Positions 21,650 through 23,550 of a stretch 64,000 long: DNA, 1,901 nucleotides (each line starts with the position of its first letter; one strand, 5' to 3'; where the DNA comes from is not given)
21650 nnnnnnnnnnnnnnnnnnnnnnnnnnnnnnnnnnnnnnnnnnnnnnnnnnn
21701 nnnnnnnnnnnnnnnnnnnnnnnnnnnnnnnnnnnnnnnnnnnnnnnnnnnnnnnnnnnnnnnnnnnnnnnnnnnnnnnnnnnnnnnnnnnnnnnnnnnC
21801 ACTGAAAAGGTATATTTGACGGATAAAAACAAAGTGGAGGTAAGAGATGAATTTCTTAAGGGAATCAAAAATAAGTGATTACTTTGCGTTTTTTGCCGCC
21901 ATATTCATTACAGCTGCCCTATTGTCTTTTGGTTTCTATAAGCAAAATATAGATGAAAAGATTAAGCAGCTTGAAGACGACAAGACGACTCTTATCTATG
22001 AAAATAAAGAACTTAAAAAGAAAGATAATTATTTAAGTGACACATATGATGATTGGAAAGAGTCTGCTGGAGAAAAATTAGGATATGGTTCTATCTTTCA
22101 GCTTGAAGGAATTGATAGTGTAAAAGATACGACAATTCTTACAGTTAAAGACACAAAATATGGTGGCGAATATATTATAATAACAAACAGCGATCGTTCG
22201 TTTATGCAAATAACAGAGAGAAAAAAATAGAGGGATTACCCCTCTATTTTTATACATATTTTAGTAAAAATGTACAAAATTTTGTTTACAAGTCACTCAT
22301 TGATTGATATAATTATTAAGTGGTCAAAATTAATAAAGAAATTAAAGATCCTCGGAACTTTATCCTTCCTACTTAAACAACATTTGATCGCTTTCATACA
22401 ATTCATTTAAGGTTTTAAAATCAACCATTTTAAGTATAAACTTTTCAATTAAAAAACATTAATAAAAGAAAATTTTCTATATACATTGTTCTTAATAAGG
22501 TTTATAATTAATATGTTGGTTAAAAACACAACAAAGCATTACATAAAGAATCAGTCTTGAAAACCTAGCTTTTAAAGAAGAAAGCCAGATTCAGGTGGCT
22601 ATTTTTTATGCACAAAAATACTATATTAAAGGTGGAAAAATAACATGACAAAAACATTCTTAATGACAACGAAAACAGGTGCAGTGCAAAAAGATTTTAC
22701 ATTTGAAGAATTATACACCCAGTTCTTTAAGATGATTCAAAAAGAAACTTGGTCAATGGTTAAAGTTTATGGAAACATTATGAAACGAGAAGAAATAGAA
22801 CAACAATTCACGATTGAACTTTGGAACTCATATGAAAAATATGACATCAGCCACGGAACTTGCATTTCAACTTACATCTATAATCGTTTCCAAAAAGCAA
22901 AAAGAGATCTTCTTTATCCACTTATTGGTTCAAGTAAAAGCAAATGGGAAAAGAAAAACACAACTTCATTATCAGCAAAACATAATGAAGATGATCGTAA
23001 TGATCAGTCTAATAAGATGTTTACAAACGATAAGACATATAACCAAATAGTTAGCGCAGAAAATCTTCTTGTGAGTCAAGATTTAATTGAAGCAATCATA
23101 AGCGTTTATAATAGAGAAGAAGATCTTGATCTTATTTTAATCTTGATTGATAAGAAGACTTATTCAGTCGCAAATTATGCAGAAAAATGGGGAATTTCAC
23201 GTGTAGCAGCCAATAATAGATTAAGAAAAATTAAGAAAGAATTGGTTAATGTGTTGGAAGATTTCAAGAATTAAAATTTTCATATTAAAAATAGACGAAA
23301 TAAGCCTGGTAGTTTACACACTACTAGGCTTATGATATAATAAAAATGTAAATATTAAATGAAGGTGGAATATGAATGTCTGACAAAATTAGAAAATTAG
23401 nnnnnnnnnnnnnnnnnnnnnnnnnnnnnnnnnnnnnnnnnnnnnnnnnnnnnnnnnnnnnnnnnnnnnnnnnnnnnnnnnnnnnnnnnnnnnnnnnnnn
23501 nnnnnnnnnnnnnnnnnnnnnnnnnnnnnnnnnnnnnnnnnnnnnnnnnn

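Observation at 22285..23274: Phage sigma factor preceded by 330-nt leader with attenuator-like hairpin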

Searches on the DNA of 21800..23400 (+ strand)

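Call 3: search_dna_similar(query=window:21800-23400:+, collection=phages, mode=near, max_rows=25)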
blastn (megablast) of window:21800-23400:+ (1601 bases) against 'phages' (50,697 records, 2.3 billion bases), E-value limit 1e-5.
Records with a match: 1; places in all: 1; records where one place covers at least 80% of the query: 1.
Best place of each record, by identity: 90-95% 1.
By first word of the organism name: Enterococcus 1.
By host as written in the record: - 1.
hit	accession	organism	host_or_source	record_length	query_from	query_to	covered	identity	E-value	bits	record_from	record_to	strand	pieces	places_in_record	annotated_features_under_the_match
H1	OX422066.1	Enterococcus phage Planchet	-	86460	1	1601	100%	94.1%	0e+0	2435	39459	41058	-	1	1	ECF RNA polymerase sigma factor | Hypothetical protein | RusA-like crossover junction endodeoxyribonuclease | DNA topoisomerase 4 subunit B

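Call 6: get_annotated_region(hit=H1, flank=6000)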
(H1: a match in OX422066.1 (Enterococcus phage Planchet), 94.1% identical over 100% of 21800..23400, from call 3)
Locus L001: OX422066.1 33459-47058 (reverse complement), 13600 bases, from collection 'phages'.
description: Enterococcus phage Planchet genome assembly, complete genome: monopartite.
organism: Enterococcus phage Planchet (NCBI taxid 3014452)
taxonomy: Viruses; Duplodnaviria; Heunggongvirae; Uroviricota; Caudoviricetes; Andrewesvirinae; Denvervirus
host: -; source: -; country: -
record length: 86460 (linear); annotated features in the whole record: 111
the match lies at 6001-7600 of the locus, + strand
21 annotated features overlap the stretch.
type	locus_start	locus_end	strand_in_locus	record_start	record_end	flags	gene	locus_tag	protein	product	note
CDS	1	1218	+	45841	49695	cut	-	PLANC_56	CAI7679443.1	DNA polymerase III alpha subunit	-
CDS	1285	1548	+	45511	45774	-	-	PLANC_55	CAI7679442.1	Hypothetical protein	-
CDS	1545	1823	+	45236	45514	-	-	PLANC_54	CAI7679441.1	Hypothetical protein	-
CDS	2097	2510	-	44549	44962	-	-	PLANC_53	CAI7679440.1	Hypothetical protein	-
CDS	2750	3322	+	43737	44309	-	-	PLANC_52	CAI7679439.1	Hypothetical protein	-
CDS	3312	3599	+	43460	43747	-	-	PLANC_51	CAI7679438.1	Hypothetical protein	-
CDS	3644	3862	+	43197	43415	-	-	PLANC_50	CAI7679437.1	Hypothetical protein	-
CDS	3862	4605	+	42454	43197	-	-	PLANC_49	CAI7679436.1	dUTPase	-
CDS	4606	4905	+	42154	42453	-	-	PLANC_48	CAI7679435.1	Hypothetical protein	-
CDS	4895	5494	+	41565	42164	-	-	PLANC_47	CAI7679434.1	Guanylate kinase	-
CDS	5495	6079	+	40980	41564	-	-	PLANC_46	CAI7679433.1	RusA-like crossover junction endodeoxyribonuclease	-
CDS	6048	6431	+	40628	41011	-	-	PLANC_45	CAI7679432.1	Hypothetical protein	-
CDS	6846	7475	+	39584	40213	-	-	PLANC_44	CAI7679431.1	ECF RNA polymerase sigma factor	-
CDS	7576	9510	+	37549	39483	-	-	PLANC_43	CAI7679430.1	DNA topoisomerase 4 subunit B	-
CDS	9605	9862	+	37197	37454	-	-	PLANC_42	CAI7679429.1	Hypothetical protein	-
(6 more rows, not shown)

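Call 9: search_dna_similar(query=window:22231-22644:+, collection=phages, mode=distant, max_rows=40, max_evalue=0.01)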
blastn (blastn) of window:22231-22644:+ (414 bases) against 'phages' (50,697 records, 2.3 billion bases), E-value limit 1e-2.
Records with a match: 3; places in all: 3; records where one place covers at least 80% of the query: 1.
Best place of each record, by identity: 95-99% 1; 80-90% 2.
By first word of the organism name: Enterococcus 1; Bacteriophage 1; Clostridioides 1.
By host as written in the record: - 2; Clostridioides difficile 1.
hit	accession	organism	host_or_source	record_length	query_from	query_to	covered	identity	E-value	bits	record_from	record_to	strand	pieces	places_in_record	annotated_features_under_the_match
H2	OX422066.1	Enterococcus phage Planchet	-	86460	1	414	100%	98.6%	0e+0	720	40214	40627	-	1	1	none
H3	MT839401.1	Bacteriophage sp.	human fecal samples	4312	36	86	12%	80.8%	1e-2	46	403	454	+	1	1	record has no annotation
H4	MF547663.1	Clostridioides phage LIBA2945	Clostridioides difficile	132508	369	410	10%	85.7%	1e-2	46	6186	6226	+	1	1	none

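Call 63: search_rna_families(source=window, start=22200, end=22700, threshold=evalue, max_evalue=10)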
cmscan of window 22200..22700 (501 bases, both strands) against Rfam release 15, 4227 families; matches with E-value up to 10: 7.
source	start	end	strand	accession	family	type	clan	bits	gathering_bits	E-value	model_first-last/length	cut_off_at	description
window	22217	22279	-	RF02059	STnc50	Gene; sRNA;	-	22.7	55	0.19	1-84/84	no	Salmonella enterica sRNA STnc40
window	22200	22258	+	RF02029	sraA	Gene; sRNA;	-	19.7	56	1.7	35-95/95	5'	sraA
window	22221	22277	-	RF00368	sroB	Gene; sRNA;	-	19.3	44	8.2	1-83/83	no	sroB RNA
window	22215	22291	-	RF02029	sraA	Gene; sRNA;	-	18.4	56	3.2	1-95/95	no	sraA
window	22209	22313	-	RF02426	SpF03_sRNA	Gene; sRNA;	-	18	50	6.4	1-106/106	no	Streptococcus sRNA SpF03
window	22484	22608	+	RF00506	Thr_leader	Cis-reg; leader;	-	17.4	55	0.98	1-118/118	no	Threonine operon leader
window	22200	22255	-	RF02650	CncR1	Gene; sRNA;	-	12.3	76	2.6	1-67/213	3'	Cag non-coding RNA1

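Call 89: build_rna_model(alignment_id=A7, structure=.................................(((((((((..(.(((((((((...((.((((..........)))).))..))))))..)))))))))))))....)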
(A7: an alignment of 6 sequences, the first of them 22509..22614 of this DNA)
Model R1 built from alignment A7 (6 sequences, 109 columns); structure: as given.
model positions 106; base pairs 25; branch points 0; effective number of sequences 1.3; information 0.591 bits per position. Calibrated on 0.2 Mb of random sequence (short: E-values are rough).
structure used (alignment columns):
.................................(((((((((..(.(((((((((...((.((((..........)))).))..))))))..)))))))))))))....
